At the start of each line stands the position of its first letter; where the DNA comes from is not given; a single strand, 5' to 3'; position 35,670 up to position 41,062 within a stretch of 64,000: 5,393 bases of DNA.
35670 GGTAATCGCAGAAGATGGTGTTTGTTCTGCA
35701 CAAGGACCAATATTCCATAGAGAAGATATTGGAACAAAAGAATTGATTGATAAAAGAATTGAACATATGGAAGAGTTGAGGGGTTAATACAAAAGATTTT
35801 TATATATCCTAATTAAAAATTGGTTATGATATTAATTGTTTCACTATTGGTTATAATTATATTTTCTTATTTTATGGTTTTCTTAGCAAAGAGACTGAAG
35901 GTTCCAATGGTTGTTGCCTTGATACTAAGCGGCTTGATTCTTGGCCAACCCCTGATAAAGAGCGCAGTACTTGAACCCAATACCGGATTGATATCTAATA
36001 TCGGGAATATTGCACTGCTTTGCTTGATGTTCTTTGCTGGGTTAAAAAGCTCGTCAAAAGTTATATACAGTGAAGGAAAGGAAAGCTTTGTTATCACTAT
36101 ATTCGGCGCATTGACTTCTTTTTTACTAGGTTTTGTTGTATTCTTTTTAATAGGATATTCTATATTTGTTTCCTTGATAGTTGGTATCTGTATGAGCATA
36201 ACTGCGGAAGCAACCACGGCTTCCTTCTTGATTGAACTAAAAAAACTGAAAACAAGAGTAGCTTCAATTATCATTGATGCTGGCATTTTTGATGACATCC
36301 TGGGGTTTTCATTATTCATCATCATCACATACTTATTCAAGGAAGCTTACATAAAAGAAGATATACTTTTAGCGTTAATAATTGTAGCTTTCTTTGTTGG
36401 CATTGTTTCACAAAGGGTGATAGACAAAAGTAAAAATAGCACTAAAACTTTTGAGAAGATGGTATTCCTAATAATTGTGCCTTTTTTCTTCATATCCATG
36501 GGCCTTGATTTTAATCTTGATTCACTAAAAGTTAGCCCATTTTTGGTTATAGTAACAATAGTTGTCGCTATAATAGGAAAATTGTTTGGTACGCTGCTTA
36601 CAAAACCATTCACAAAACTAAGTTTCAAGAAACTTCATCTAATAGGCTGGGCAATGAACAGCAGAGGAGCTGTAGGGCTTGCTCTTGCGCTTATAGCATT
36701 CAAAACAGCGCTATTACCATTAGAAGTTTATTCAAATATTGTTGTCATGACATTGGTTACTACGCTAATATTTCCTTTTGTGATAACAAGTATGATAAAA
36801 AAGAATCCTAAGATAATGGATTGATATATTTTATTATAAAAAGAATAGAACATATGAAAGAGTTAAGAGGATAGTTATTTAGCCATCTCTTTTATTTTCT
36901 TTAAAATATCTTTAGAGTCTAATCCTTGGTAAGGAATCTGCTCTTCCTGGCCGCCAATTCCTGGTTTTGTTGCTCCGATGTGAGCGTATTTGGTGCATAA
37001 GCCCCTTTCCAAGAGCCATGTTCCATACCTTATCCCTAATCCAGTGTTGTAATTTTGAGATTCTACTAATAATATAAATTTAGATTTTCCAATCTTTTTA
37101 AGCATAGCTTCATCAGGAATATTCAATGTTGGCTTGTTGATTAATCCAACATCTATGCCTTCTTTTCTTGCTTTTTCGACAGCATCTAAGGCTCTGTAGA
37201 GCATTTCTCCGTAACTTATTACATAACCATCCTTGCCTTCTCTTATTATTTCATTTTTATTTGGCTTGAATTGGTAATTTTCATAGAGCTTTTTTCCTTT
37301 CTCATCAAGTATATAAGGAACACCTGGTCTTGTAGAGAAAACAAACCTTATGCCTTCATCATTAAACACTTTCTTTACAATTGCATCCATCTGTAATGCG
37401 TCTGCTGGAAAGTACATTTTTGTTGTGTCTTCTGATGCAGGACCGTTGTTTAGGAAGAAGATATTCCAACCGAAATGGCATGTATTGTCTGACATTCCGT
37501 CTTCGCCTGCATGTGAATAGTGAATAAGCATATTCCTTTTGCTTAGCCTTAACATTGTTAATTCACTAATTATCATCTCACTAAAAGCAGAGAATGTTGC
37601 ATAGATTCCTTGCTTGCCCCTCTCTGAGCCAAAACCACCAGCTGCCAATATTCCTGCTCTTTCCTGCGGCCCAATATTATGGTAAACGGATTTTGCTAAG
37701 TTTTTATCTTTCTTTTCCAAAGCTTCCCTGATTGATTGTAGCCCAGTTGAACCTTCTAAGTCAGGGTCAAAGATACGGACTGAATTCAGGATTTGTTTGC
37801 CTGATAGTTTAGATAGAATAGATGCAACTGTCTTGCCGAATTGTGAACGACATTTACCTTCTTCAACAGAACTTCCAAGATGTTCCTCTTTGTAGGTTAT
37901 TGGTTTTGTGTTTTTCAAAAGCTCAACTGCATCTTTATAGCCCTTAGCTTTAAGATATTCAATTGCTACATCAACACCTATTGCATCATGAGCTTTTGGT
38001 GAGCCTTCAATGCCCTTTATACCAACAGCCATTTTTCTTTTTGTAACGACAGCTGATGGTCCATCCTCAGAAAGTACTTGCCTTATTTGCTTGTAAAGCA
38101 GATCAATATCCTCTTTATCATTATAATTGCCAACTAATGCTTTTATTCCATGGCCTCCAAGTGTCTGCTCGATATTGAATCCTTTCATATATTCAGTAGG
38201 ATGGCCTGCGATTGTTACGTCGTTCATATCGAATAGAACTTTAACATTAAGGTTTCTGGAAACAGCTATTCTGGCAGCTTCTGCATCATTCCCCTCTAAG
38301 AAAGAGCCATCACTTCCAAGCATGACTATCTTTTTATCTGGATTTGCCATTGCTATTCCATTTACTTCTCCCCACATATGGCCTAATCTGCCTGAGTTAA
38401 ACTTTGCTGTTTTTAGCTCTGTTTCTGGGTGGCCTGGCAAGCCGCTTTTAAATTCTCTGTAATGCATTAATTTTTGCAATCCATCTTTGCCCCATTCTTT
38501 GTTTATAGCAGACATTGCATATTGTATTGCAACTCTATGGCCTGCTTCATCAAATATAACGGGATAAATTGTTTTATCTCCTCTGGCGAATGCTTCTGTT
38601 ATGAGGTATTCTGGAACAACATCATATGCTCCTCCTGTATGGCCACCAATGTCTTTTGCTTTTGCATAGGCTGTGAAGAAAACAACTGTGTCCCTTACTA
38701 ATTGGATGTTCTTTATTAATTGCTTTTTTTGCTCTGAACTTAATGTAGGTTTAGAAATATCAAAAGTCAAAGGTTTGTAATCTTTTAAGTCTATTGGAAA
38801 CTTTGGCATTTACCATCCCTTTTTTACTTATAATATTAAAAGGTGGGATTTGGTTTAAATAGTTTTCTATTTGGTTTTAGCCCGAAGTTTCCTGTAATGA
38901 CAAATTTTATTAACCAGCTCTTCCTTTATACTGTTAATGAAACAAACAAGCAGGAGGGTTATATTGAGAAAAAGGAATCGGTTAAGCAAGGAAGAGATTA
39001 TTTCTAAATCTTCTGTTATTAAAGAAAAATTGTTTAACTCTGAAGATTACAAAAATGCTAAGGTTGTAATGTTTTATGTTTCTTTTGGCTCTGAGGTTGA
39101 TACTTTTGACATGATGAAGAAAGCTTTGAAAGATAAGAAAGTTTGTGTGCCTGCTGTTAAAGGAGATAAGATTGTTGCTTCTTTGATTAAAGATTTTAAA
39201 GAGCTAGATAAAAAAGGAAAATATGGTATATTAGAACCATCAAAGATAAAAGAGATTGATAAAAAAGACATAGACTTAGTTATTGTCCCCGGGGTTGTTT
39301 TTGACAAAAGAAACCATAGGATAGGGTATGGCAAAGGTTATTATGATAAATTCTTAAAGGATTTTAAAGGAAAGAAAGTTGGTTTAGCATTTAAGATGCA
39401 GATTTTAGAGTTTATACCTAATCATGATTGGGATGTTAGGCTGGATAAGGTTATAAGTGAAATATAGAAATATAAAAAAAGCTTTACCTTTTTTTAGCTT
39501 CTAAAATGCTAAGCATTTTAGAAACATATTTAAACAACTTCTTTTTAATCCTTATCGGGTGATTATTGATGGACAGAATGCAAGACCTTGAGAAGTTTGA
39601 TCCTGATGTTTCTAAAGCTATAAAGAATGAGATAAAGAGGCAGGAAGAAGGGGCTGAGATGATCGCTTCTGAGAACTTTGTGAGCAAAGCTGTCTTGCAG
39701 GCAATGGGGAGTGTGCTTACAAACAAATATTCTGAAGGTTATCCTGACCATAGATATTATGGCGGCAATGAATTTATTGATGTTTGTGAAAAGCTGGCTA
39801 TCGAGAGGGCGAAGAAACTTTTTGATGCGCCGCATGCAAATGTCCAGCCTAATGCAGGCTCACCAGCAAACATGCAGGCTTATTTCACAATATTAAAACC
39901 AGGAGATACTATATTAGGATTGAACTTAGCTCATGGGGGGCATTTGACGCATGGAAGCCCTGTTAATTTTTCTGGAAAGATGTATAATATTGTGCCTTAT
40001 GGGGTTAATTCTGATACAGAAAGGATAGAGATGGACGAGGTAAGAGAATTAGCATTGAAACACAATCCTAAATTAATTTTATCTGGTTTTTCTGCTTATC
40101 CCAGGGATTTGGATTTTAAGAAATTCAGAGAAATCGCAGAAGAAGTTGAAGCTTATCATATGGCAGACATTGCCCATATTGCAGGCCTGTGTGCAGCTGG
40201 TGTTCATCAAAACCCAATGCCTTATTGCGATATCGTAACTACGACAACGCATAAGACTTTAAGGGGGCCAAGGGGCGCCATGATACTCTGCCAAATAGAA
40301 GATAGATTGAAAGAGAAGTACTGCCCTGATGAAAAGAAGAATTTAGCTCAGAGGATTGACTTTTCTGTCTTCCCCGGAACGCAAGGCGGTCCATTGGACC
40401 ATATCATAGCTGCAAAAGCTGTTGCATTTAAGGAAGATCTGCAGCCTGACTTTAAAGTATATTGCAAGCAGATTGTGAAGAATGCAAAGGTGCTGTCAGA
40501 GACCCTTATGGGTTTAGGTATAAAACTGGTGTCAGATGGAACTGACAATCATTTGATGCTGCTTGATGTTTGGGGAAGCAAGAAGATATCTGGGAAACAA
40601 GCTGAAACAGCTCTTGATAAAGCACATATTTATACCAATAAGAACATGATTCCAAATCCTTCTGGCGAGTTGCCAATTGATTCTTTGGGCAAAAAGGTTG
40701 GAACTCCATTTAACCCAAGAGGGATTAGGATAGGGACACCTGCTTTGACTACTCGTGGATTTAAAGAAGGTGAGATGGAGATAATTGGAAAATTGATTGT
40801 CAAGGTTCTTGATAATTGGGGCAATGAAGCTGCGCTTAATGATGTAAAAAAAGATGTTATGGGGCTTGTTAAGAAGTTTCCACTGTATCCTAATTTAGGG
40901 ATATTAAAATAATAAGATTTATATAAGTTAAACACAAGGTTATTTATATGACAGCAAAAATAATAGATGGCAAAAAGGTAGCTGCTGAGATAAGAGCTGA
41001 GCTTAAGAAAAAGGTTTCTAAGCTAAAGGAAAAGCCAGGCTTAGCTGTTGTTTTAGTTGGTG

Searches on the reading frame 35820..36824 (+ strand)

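Call 64: search_protein_families(library=pfam, proteins=[window:35820-36824:+], max_evalue=0.001)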
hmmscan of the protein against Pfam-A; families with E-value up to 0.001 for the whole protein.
window:35820-36824:+ (334 aa): 1 family
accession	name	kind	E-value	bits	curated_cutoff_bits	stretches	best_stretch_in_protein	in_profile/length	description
PF00999.27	Na_H_Exchanger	-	2e-38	132.7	26.2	2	14-195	5-185/375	Sodium/hydrogen exchanger, transmembrane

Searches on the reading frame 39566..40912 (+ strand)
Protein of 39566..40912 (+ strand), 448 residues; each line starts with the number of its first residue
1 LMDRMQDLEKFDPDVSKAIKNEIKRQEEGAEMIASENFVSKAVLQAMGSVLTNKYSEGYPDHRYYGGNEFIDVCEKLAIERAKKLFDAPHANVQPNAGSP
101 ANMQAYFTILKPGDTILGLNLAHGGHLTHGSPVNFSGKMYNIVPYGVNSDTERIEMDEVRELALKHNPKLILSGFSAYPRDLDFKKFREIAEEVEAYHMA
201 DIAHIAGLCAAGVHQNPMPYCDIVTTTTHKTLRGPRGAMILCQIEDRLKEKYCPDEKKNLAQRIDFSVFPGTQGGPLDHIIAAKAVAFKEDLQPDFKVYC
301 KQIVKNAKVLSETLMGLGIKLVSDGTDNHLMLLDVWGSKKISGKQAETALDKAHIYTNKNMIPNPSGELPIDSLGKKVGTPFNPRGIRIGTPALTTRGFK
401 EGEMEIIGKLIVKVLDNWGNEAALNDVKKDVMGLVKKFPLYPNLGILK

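Call 80: search_protein_families(library=pfam, proteins=[window:39566-40912:+], max_evalue=0.001)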
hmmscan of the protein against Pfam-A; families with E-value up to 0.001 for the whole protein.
window:39566-40912:+ (448 aa): 1 family
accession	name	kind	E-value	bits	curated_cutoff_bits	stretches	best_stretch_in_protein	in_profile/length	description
PF00464.25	SHMT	-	1e-161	538.4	27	1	8-411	1-399/399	Serine hydroxymethyltransferase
